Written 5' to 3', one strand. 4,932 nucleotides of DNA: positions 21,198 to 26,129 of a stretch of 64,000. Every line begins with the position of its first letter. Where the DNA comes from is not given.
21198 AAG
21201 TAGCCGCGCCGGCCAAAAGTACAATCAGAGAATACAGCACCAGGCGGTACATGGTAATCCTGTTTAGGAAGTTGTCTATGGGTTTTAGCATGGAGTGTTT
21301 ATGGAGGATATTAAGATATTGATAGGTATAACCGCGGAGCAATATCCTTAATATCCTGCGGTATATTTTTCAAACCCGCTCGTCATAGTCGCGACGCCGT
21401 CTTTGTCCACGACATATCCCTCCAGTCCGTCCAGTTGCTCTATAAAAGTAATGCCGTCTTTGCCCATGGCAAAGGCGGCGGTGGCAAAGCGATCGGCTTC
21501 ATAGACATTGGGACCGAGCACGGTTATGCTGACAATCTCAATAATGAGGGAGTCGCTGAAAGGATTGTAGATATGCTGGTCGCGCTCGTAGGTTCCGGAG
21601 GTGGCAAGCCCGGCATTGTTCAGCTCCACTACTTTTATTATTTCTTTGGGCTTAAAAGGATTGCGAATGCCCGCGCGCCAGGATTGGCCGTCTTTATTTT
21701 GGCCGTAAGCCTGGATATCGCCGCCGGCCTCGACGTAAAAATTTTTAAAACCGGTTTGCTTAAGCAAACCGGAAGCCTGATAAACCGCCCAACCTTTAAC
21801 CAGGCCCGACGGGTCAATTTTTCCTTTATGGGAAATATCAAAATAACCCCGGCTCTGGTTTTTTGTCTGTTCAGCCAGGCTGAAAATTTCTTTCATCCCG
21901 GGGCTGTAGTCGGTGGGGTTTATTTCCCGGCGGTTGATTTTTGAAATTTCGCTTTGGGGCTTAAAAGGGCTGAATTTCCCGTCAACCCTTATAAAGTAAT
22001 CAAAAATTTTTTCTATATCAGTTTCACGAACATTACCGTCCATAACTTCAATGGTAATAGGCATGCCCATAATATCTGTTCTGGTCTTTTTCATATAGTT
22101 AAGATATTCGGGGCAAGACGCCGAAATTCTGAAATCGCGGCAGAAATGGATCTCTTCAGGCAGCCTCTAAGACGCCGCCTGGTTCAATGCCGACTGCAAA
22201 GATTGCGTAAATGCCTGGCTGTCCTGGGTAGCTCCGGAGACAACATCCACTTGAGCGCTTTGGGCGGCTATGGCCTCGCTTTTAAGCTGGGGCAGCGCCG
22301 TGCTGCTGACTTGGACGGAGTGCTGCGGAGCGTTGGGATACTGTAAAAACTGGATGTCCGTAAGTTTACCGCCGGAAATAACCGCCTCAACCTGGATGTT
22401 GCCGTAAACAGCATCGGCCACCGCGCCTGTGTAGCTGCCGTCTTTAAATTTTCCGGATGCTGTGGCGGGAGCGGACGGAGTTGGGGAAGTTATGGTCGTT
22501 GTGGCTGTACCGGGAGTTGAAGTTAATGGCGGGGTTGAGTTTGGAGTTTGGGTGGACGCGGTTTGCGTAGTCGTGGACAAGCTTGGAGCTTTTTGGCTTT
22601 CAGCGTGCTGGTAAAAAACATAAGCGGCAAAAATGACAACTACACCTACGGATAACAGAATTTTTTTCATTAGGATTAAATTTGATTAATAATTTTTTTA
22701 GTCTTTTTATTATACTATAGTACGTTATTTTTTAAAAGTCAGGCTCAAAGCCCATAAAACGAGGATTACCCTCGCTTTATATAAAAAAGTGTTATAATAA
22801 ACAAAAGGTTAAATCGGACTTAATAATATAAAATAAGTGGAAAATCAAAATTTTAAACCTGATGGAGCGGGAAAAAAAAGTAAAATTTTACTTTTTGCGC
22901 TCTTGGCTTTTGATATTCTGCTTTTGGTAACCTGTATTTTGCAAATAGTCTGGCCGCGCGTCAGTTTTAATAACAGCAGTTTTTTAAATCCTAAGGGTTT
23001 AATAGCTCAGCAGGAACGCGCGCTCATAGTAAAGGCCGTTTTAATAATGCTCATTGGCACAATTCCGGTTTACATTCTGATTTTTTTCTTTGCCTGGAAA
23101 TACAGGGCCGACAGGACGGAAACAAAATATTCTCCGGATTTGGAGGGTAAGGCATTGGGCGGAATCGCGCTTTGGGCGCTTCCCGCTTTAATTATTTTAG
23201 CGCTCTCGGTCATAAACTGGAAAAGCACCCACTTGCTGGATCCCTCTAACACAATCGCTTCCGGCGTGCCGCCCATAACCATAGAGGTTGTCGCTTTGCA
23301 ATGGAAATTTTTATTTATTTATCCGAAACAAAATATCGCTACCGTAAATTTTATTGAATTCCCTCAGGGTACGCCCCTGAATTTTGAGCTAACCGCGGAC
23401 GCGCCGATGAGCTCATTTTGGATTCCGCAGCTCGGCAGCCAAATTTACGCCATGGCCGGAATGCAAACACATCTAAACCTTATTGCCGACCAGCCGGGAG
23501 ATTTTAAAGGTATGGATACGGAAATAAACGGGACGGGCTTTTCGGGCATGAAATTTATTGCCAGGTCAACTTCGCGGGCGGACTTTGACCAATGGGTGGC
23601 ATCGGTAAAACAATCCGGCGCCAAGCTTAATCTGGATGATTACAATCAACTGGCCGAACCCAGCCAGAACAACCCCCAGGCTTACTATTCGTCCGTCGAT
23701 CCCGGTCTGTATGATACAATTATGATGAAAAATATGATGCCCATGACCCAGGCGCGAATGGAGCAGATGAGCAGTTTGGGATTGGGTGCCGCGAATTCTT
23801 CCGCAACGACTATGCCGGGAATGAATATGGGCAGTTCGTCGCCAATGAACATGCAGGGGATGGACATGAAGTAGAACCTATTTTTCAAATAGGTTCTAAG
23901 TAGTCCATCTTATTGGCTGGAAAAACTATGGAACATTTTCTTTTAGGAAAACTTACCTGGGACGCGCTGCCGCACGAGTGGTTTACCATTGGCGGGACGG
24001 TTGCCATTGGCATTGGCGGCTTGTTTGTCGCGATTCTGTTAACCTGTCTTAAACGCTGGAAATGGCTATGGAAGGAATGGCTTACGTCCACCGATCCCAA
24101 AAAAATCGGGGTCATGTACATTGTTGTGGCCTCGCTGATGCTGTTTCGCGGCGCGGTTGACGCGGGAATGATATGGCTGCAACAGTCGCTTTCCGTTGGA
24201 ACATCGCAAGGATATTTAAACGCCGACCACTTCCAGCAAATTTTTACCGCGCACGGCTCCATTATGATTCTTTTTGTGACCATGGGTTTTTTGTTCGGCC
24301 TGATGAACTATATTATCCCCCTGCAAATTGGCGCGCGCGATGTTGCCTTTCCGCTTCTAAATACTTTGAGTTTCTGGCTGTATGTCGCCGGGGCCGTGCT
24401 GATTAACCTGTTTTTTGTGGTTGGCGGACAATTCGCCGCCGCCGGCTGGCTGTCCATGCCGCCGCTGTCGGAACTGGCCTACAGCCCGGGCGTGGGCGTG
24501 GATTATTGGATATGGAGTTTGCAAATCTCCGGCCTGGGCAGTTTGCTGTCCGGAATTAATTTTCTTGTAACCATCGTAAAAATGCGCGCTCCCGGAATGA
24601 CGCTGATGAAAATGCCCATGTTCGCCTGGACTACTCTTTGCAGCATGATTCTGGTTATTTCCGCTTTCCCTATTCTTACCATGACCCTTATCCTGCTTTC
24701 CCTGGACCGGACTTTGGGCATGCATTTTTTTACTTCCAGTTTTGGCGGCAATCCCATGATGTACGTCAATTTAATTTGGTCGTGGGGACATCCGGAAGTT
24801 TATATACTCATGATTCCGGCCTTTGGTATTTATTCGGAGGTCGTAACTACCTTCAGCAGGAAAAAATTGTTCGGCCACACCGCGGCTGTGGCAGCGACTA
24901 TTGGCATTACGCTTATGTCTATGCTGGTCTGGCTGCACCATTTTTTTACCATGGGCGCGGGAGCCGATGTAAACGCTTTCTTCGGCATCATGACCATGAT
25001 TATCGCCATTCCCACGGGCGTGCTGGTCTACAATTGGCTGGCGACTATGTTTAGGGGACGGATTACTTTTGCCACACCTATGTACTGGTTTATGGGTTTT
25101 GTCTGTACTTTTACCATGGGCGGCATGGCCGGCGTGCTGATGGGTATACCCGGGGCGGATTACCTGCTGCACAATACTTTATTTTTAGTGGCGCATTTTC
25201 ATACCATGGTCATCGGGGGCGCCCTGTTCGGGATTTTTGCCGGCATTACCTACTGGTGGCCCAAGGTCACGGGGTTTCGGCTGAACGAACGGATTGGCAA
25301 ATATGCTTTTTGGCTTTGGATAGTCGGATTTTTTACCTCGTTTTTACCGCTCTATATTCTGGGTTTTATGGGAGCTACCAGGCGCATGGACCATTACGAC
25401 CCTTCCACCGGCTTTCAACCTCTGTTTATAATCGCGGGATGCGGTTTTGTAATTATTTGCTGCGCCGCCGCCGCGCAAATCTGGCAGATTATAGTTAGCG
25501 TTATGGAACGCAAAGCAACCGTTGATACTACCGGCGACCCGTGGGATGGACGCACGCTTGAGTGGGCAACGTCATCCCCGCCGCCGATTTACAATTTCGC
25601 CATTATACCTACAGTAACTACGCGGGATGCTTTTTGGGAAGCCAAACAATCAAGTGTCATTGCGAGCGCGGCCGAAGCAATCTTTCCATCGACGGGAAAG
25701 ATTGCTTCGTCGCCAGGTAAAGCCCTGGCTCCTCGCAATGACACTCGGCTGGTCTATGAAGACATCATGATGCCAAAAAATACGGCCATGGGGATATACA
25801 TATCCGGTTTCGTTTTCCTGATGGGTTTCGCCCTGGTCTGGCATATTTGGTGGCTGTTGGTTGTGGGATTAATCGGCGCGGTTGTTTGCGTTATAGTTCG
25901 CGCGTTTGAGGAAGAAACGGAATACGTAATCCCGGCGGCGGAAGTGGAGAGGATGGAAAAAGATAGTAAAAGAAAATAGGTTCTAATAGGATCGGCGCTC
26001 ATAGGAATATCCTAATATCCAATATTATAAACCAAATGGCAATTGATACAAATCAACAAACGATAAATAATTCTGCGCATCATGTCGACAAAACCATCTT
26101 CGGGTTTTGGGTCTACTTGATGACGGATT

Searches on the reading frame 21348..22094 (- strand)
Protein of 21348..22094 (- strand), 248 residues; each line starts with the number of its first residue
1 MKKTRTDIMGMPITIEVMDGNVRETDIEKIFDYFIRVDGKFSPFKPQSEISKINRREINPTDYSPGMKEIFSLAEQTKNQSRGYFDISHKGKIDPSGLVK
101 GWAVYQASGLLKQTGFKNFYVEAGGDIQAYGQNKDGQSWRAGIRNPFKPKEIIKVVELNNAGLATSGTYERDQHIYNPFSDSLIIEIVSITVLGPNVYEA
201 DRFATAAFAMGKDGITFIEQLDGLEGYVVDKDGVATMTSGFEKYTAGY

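Call 101: search_protein_families(library=pfam, proteins=[window:21348-22094:-], max_evalue=0.00001)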
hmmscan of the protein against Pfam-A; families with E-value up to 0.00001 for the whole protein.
window:21348-22094:- (248 aa): 1 family
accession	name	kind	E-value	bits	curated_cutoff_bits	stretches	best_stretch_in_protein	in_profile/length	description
PF02424.20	ApbE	-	5.9e-42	144.5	25.6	2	92-226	125-264/266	ApbE family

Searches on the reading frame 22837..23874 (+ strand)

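Call 101: search_protein_families(library=pfam, proteins=[window:22837-23874:+], max_evalue=0.00001)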
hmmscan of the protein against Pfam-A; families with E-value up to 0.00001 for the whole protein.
window:22837-23874:+ (345 aa): 1 family
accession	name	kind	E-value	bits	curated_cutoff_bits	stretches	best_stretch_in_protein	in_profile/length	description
PF06481.20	COX_ARM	-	2.2e-18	66.3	23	1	258-303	1-46/46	COX Aromatic Rich Motif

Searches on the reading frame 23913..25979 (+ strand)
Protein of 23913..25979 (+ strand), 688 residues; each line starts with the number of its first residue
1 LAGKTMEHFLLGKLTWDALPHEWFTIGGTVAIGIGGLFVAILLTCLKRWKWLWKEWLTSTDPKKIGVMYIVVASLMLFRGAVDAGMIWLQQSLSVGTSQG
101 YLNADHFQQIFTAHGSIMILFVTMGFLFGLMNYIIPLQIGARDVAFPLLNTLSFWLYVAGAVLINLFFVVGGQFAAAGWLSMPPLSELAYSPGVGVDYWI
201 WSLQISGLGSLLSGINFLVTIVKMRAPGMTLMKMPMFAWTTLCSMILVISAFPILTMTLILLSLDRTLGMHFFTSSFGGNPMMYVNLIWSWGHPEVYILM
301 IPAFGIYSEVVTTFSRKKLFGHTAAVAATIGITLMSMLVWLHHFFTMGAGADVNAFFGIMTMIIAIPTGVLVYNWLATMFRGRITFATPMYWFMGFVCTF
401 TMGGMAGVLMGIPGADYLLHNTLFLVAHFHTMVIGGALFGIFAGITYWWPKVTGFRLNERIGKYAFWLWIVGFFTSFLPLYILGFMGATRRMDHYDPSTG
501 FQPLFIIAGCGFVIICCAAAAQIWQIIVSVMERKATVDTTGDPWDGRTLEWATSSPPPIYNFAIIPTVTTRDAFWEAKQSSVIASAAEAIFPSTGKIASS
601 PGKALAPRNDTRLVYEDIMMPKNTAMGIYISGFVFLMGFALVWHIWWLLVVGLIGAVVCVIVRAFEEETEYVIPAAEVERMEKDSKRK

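Call 90: search_protein_families(library=pfam, proteins=[window:23913-25979:+], max_evalue=0.00001)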
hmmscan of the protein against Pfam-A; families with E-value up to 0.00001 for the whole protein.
window:23913-25979:+ (688 aa): 1 family
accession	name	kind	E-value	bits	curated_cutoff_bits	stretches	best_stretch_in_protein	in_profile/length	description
PF00115.25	COX1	-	2.8e-139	465.2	34.8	1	64-512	1-434/436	Cytochrome C and Quinol oxidase polypeptide I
